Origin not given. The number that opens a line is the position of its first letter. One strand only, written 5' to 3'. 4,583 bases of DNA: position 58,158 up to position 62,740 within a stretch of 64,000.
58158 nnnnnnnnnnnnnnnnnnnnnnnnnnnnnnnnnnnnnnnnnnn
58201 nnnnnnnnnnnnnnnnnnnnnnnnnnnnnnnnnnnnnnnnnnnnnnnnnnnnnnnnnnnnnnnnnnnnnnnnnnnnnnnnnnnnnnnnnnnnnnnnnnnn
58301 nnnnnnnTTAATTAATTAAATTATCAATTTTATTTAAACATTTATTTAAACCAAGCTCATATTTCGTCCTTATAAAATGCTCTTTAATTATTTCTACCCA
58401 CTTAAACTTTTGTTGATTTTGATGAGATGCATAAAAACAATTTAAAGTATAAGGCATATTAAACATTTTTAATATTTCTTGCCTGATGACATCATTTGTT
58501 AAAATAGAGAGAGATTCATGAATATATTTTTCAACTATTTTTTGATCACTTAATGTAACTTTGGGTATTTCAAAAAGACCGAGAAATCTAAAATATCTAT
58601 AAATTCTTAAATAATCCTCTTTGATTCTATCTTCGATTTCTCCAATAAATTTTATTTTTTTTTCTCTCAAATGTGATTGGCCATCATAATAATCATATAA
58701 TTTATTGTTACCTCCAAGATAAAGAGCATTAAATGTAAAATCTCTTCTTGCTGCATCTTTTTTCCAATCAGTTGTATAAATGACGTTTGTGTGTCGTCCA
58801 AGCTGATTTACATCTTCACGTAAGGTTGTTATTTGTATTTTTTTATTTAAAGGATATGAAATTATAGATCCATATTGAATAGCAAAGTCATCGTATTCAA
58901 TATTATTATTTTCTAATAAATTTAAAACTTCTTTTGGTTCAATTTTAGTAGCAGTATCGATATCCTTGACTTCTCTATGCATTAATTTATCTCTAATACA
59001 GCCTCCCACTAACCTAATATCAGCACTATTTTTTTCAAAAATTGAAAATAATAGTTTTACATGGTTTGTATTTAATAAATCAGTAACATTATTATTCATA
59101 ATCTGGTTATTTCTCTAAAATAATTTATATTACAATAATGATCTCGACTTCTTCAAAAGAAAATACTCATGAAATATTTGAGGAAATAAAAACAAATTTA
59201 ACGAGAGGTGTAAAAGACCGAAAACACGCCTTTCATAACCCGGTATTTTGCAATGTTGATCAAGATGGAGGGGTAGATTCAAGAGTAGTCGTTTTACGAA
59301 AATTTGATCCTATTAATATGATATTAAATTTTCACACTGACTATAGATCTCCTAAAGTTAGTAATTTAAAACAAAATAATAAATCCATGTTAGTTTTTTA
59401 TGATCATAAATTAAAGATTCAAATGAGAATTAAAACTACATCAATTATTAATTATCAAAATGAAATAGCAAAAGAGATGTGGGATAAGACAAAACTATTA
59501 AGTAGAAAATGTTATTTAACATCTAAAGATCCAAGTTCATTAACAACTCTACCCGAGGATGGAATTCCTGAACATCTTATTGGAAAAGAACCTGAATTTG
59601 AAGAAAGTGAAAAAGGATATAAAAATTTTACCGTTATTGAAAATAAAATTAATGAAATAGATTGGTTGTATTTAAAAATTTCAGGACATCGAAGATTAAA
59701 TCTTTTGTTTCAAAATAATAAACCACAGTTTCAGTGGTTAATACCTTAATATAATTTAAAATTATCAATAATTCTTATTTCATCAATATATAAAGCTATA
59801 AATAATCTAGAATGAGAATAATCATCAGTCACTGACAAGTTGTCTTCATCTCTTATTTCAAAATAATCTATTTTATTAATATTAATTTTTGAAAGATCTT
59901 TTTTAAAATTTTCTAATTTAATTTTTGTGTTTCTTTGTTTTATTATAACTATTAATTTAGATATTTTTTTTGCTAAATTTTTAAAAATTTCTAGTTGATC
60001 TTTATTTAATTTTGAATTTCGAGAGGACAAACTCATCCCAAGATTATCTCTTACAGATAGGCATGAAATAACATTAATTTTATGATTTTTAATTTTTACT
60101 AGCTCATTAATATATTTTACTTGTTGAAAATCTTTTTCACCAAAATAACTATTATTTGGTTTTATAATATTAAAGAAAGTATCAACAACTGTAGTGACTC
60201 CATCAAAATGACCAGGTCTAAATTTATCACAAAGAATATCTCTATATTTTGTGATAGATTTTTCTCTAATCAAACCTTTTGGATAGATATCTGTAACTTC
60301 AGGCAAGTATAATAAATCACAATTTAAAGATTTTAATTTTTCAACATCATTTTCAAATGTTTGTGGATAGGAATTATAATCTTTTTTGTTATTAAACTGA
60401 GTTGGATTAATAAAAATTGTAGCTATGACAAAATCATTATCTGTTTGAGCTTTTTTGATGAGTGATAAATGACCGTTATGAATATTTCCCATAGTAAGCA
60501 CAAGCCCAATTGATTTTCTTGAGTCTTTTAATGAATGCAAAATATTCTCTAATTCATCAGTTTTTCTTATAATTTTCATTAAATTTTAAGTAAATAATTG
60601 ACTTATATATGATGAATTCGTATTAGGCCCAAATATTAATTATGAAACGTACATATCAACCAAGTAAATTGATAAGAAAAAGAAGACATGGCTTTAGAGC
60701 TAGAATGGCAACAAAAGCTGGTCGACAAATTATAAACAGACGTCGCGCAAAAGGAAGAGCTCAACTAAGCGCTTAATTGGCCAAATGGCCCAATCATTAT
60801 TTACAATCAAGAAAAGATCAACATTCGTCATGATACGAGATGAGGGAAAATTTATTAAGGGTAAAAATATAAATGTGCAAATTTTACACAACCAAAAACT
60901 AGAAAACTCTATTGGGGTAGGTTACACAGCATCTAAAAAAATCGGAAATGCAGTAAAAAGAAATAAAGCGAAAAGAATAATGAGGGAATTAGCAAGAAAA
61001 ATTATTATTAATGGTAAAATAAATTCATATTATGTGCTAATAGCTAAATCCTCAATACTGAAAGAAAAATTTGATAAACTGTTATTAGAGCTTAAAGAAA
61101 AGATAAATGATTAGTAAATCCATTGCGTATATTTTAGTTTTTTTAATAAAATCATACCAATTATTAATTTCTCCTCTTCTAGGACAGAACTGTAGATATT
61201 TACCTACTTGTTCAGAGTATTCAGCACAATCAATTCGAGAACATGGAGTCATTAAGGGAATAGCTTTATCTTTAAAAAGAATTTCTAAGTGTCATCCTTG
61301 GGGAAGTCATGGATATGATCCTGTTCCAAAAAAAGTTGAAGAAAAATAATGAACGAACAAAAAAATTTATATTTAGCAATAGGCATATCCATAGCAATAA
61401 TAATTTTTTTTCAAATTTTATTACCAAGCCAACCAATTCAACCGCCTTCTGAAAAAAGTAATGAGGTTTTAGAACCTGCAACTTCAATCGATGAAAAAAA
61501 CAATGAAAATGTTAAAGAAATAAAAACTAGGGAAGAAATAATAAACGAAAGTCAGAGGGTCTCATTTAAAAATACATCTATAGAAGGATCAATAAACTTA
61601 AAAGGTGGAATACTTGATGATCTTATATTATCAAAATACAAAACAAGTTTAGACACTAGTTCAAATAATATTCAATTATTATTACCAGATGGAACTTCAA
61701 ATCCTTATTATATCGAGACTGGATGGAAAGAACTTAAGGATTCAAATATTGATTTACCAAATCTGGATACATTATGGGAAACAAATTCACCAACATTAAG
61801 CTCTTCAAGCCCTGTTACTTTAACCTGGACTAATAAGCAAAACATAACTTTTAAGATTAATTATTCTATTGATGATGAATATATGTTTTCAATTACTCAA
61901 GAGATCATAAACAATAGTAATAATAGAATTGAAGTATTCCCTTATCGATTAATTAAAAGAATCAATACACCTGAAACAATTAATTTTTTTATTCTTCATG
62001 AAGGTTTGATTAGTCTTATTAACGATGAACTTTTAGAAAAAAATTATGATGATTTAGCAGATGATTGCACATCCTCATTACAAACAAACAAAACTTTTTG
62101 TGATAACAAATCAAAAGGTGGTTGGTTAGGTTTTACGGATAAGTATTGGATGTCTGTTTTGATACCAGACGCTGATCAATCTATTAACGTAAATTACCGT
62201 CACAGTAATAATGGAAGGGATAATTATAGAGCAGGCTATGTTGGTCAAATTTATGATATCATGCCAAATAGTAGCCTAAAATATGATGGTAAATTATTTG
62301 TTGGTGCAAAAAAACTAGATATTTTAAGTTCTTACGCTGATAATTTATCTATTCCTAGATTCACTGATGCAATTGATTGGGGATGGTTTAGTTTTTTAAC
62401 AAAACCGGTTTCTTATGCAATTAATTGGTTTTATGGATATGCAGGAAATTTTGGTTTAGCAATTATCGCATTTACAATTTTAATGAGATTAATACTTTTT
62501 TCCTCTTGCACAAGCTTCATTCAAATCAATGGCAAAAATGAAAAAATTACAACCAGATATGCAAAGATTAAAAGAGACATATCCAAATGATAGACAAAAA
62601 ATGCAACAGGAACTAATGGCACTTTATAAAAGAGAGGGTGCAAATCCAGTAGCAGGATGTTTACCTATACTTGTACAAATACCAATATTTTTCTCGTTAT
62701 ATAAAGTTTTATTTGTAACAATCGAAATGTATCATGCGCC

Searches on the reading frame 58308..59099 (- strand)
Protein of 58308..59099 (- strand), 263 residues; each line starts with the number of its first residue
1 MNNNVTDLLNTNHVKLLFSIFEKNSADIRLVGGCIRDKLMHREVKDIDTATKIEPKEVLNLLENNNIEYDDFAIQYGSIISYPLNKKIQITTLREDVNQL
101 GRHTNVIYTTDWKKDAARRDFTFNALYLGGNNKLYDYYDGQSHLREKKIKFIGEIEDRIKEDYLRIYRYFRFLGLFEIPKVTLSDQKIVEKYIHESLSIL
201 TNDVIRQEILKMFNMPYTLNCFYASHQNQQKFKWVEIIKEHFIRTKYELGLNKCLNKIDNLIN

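Call 61: search_protein_families(library=pfam, proteins=[window:58308-59099:-], max_evalue=0.00001)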
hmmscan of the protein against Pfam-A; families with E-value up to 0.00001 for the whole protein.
window:58308-59099:- (263 aa): 1 family
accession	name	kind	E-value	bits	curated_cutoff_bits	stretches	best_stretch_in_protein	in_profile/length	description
PF01743.26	PolyA_pol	-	7.1e-26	91.5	23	1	29-149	2-125/126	Poly A polymerase head domain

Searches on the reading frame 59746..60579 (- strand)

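Call 61: search_protein_families(library=pfam, proteins=[window:59746-60579:-], max_evalue=0.00001)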
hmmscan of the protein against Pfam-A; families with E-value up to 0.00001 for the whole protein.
window:59746-60579:- (277 aa): 1 family
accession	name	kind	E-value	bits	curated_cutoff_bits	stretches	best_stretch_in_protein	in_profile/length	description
PF02569.21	Pantoate_ligase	-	2e-80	270.3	20.7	1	2-274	1-267/268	Pantoate-beta-alanine ligase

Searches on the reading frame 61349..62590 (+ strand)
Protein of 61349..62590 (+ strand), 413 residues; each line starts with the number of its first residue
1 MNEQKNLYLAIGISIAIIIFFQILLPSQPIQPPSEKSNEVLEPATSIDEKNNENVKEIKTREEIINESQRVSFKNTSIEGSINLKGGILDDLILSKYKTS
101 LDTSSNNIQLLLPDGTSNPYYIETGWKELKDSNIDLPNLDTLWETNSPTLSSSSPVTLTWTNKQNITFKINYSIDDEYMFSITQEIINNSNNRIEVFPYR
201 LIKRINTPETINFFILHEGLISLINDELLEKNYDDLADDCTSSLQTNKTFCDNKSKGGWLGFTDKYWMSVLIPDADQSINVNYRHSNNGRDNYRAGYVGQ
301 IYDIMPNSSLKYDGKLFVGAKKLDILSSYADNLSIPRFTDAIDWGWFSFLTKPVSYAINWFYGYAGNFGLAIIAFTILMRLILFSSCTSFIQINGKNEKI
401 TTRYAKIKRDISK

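Call 61: search_protein_families(library=pfam, proteins=[window:61349-62590:+], max_evalue=0.00001)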
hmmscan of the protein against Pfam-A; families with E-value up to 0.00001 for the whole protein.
window:61349-62590:+ (413 aa): 1 family
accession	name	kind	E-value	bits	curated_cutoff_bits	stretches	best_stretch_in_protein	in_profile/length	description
PF14849.12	YidC_periplas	-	7.3e-67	226.7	24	1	70-354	1-280/283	YidC periplasmic domain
